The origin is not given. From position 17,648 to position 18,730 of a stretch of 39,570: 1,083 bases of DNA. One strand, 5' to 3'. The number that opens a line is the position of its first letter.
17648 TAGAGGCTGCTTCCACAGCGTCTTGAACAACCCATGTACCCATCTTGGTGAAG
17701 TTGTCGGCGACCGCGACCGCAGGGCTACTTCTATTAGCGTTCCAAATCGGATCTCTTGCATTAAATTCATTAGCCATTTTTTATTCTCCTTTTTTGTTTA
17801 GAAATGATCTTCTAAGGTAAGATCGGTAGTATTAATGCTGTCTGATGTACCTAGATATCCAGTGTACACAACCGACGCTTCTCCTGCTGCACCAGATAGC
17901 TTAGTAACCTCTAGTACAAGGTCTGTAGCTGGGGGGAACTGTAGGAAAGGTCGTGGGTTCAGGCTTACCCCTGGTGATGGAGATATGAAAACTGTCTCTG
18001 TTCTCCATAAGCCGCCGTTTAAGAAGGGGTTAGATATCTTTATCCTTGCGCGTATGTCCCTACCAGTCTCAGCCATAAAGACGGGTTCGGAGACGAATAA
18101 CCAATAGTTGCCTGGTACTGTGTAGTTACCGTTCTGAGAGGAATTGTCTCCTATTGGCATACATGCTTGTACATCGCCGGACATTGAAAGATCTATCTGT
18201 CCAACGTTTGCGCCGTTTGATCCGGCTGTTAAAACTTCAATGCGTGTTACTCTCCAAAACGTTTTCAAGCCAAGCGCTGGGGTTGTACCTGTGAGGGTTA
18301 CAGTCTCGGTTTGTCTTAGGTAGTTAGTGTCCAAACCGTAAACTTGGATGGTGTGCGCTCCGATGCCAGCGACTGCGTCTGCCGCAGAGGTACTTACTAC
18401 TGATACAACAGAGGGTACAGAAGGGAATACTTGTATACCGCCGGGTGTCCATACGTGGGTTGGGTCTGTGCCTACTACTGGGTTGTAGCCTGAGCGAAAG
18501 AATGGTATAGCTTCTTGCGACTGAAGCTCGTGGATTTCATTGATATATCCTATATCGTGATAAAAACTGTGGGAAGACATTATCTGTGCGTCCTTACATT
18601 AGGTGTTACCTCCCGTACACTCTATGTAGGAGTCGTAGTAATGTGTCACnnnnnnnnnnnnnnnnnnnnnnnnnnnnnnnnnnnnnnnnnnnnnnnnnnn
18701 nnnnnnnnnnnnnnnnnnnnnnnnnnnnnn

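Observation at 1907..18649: Seven copies of a fixed-geometry bipartite motif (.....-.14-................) precede every late/structural operon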

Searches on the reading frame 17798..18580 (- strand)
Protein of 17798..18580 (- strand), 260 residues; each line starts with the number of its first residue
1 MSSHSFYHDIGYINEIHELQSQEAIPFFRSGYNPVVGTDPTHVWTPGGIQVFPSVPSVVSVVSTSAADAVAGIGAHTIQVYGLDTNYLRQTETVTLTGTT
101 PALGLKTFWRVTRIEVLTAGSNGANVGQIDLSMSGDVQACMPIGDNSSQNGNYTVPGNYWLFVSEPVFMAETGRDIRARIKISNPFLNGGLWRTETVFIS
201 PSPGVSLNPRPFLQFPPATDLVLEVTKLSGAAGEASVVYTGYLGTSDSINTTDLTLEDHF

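Call 23: search_protein_families(library=phrogs, proteins=[window:17798-18580:-], max_evalue=0.001)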
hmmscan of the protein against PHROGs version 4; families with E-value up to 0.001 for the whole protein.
window:17798-18580:- (260 aa): 1 family
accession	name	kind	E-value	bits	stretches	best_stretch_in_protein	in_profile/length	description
phrog_8198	-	unknown function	2.7e-14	54.1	1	30-165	57-185/262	-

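Call 57: search_protein_families(library=pfam, proteins=[window:17798-18580:-], max_evalue=0.01)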
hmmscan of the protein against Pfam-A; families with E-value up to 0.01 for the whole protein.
window:17798-18580:- (260 aa): 0 families
